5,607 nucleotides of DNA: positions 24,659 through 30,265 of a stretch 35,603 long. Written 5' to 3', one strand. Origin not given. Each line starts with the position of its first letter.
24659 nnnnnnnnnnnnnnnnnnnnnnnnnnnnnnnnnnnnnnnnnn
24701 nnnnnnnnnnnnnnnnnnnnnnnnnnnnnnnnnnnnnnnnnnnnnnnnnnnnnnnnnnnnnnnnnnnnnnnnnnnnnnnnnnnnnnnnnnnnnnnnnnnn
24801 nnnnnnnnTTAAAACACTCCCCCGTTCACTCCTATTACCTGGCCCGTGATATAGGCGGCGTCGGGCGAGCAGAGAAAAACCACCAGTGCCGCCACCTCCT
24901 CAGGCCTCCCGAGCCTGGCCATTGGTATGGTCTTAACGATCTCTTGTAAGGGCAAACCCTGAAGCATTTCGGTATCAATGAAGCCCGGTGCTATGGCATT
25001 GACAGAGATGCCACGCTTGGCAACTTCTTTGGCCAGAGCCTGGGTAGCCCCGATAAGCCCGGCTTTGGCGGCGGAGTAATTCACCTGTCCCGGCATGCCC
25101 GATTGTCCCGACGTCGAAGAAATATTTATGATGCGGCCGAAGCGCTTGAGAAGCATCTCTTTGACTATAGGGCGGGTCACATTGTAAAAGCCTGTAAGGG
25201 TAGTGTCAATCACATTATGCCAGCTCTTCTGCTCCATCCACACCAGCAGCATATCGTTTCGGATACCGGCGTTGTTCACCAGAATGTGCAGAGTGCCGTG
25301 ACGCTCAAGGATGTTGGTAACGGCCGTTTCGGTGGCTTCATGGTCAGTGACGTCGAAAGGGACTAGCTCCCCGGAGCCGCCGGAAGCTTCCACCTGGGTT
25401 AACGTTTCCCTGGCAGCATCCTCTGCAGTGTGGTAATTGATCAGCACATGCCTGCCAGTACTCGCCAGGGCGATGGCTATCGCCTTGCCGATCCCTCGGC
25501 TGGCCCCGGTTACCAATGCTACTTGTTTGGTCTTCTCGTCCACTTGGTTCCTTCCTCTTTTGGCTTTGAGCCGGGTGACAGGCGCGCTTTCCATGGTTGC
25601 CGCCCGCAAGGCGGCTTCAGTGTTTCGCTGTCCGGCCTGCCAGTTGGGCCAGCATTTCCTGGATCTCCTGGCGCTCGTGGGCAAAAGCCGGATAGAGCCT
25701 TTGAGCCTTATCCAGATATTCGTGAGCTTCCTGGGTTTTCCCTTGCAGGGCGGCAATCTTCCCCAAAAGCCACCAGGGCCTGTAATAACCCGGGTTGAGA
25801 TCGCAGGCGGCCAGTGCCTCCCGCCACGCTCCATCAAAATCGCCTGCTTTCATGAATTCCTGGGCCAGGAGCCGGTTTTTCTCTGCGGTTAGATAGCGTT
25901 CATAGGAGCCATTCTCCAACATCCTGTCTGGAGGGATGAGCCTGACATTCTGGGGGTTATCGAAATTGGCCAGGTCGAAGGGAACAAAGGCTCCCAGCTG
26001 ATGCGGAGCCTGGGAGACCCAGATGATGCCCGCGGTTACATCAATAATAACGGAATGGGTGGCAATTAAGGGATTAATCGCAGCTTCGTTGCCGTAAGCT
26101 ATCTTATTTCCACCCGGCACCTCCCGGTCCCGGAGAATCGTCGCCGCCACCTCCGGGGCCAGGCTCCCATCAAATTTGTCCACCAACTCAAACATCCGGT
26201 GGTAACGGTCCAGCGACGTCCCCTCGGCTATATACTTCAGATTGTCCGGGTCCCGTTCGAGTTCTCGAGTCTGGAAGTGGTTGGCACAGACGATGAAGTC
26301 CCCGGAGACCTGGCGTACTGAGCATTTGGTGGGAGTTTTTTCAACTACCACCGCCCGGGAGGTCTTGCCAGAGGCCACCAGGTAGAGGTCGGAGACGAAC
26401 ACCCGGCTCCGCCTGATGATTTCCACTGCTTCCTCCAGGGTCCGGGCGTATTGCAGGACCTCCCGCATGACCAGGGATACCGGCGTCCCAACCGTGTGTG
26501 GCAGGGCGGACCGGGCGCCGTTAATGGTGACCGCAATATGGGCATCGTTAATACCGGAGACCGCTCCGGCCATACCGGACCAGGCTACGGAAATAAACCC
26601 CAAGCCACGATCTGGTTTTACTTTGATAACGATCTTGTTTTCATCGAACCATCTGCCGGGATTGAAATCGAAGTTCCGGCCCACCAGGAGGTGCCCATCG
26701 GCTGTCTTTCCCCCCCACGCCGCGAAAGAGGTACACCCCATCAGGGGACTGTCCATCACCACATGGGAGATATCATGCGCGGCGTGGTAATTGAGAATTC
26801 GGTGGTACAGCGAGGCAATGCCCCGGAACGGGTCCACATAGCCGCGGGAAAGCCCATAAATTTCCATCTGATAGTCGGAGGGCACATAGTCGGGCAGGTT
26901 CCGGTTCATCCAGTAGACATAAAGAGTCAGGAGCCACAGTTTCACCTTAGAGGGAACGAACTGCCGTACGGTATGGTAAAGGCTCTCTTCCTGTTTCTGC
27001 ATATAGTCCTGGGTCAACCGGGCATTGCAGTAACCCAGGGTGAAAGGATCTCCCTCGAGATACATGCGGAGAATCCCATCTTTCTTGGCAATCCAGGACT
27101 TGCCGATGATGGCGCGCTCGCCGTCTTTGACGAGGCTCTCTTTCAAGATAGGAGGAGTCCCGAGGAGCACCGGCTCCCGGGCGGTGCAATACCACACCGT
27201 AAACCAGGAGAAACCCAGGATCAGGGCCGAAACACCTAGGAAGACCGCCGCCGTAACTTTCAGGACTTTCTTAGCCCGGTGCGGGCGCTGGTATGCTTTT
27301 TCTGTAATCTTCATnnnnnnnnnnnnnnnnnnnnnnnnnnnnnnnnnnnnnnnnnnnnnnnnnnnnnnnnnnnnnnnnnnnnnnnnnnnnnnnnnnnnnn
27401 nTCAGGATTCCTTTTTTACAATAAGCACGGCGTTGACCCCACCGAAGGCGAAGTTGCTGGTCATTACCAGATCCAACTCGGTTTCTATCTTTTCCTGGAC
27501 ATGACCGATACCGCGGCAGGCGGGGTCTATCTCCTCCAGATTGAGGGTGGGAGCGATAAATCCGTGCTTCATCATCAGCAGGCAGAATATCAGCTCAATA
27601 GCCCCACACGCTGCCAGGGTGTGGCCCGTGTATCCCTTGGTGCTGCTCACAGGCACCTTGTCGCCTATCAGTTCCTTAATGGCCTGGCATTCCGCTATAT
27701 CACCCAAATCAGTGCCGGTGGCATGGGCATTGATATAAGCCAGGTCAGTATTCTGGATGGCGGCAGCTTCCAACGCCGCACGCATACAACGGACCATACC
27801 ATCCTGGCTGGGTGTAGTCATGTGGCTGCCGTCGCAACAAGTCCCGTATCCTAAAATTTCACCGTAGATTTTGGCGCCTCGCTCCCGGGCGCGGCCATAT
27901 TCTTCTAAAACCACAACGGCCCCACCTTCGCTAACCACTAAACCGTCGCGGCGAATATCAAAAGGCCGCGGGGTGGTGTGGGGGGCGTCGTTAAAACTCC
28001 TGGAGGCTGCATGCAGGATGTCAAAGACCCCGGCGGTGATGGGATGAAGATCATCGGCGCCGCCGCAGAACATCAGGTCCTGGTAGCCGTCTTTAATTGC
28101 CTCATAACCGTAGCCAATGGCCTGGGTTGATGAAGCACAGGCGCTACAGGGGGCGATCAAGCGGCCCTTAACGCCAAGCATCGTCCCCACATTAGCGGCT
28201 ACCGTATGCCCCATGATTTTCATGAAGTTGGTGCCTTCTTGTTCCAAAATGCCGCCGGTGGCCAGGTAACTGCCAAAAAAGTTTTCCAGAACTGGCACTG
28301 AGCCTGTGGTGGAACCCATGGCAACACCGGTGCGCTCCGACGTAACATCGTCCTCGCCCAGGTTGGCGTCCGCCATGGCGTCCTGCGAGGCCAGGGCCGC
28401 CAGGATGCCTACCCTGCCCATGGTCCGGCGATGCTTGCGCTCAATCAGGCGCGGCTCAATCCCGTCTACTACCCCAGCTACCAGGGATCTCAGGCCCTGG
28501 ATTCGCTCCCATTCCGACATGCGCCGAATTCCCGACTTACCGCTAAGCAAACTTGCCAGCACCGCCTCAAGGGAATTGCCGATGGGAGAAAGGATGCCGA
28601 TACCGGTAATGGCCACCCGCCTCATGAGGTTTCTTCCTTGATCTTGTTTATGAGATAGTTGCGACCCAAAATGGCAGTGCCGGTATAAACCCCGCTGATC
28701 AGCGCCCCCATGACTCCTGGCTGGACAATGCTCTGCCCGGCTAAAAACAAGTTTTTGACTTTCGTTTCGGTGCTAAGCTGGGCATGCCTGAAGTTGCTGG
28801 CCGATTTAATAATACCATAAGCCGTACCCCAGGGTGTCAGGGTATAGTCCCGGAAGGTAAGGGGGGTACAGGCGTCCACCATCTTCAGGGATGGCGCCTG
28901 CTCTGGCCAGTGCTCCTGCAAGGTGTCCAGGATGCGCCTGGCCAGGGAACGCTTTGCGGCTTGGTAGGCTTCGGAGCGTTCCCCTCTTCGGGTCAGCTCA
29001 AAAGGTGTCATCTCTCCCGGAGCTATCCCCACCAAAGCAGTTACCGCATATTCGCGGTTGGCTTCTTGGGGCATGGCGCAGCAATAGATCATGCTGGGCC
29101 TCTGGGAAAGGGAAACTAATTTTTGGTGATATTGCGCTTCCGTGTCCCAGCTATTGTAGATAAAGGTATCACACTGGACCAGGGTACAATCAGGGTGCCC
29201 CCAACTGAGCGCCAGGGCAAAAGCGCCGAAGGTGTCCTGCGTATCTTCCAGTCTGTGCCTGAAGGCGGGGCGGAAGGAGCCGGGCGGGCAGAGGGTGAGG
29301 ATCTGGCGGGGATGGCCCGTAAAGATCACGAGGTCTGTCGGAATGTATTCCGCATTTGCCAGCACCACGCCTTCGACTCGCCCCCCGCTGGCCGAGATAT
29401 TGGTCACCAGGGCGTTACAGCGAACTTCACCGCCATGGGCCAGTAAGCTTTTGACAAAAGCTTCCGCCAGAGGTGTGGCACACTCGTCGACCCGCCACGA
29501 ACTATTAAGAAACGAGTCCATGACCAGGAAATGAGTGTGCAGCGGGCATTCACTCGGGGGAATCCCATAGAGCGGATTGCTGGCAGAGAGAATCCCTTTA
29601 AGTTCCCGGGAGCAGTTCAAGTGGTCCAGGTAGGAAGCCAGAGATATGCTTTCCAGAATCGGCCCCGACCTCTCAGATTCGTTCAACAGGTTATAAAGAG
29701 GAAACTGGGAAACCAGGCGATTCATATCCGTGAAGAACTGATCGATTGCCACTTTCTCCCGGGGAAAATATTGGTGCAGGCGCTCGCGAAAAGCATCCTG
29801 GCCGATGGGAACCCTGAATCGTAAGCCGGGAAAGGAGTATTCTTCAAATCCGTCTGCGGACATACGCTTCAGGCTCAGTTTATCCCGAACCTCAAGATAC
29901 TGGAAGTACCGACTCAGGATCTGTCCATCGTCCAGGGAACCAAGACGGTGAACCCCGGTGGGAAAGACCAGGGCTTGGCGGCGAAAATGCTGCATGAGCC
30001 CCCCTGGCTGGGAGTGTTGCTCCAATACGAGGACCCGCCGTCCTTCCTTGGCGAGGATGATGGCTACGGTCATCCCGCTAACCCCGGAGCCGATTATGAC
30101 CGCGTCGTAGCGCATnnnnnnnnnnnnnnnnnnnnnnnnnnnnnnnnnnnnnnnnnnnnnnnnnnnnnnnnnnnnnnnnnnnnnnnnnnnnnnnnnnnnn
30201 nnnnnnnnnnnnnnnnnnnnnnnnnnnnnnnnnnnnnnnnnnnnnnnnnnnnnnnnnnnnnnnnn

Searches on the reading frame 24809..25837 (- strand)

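Call 9: search_protein_families(library=pfam, proteins=[window:24809-25837:-])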
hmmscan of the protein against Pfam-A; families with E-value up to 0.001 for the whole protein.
window:24809-25837:- (342 aa): 3 families
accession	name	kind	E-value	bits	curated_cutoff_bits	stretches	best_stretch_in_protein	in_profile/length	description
PF13561.12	adh_short_C2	-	1.2e-62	212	27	1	111-341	1-235/236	Enoyl-(Acyl carrier protein) reductase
PF00106.31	adh_short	-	3.3e-56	190.3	26.6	1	105-295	1-190/195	short chain dehydrogenase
PF08659.16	KR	-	2.9e-19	70.1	22.6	1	107-286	3-177/180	KR domain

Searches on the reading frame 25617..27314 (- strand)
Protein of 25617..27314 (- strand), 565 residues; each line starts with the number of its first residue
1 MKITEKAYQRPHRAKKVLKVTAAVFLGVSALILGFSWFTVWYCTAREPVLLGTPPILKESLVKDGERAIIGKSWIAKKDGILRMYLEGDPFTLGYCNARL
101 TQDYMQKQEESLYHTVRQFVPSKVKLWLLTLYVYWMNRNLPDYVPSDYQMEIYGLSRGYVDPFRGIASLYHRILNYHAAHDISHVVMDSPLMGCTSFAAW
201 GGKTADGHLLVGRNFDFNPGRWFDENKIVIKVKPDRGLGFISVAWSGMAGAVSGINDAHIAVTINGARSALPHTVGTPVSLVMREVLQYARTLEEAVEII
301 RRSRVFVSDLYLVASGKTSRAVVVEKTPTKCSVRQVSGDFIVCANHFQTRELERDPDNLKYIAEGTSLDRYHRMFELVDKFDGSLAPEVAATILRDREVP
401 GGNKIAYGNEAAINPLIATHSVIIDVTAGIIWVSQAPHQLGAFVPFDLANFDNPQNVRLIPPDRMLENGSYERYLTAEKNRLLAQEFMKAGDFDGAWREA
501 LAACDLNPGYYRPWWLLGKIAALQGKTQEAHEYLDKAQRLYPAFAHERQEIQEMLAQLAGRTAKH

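Call 9: search_protein_families(library=pfam, proteins=[window:25617-27314:-])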
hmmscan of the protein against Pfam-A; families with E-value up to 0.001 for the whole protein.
window:25617-27314:- (565 aa): 3 families
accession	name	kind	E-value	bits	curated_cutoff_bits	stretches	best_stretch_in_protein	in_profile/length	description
PF03417.21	AAT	-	7.8e-20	72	23.2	1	206-398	5-185/225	Acyl-coenzyme A:6-aminopenicillanic acid acyl-transferase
PF13432.12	TPR_16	-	8.1e-07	29.8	32.7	1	482-542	2-62/65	Tetratricopeptide repeat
PF07719.23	TPR_2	-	1.1e-05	25.6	27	1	514-543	4-33/34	Tetratricopeptide repeat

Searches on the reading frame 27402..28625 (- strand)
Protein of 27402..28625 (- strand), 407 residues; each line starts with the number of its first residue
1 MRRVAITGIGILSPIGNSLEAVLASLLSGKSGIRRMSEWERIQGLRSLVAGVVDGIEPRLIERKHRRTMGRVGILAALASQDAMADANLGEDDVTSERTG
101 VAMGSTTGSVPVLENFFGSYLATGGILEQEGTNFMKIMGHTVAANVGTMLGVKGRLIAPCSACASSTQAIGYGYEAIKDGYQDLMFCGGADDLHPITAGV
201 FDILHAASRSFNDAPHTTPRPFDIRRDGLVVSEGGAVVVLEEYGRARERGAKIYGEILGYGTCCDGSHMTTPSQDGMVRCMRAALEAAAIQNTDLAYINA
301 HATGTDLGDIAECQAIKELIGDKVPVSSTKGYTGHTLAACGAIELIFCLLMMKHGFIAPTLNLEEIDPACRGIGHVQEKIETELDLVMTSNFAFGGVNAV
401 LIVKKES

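Call 9: search_protein_families(library=pfam, proteins=[window:27402-28625:-])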
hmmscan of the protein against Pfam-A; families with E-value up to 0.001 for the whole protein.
window:27402-28625:- (407 aa): 2 families
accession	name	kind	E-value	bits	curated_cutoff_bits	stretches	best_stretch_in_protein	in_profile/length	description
PF00109.32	ketoacyl-synt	-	5.5e-37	128.2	20.8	1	1-243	1-249/252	Beta-ketoacyl synthase, N-terminal domain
PF02801.28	Ketoacyl-synt_C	-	1.3e-33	115.9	20.8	1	254-364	1-119/119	Beta-ketoacyl synthase, C-terminal domain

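Call 36: find_encoding_contigs(protein=window:27402-28625:-, flank=10000, max_places=6)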
Protein window:27402-28625:- (407 aa): 2 contigs read that carry it; 1 place shown.
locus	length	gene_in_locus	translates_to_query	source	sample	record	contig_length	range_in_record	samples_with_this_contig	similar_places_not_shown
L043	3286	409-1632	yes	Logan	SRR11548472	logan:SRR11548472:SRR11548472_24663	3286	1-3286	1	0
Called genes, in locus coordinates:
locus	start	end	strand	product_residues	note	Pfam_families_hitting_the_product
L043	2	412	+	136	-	?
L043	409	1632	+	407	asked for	PF00109:ketoacyl-synt, PF02801:Ketoacyl-synt_C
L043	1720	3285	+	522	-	?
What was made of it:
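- Tried and rejected: The KS look-up returned only a 3.3-kb contig (call 36).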

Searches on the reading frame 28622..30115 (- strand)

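Call 9: search_protein_families(library=pfam, proteins=[window:28622-30115:-])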
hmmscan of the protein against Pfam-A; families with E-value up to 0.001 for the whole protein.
window:28622-30115:- (497 aa): 11 families
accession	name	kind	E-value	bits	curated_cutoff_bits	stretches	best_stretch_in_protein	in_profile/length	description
PF01593.30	Amino_oxidase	-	3.1e-16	60.1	19.8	1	12-478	1-438/443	Flavin containing amine oxidoreductase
PF13450.12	NAD_binding_8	-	1.8e-13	51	21.9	1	7-74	1-68/68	NAD(P)-binding Rossmann-like domain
PF01266.30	DAO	-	3e-11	43.9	27.9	1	4-51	1-47/353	FAD dependent oxidoreductase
PF00890.30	FAD_binding_2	-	5.8e-09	36.1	20.4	1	4-39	1-36/414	FAD binding domain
PF07992.20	Pyr_redox_2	-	2.4e-06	27.6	26.1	0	5-36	3-176/291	Pyridine nucleotide-disulphide oxidoreductase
PF12831.13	FAD_oxidored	-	1e-05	25.4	27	1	4-41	1-38/416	FAD dependent oxidoreductase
PF00070.33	Pyr_redox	-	1.5e-05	25.9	22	0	5-38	2-35/82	Pyridine nucleotide-disulphide oxidoreductase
PF03486.20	HI0933_like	-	2.2e-05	24.5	50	1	4-38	2-36/244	HI0933-like protein Rossmann domain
PF01946.23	Thi4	-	3.6e-05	23.5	26.2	1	3-39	18-55/235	Thi4 family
PF01134.28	GIDA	-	6.4e-05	22.6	22.1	0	4-35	1-32/391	Glucose inhibited division protein A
PF01494.25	FAD_binding_3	-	0.00018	21.3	22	1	3-37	2-36/349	FAD binding domain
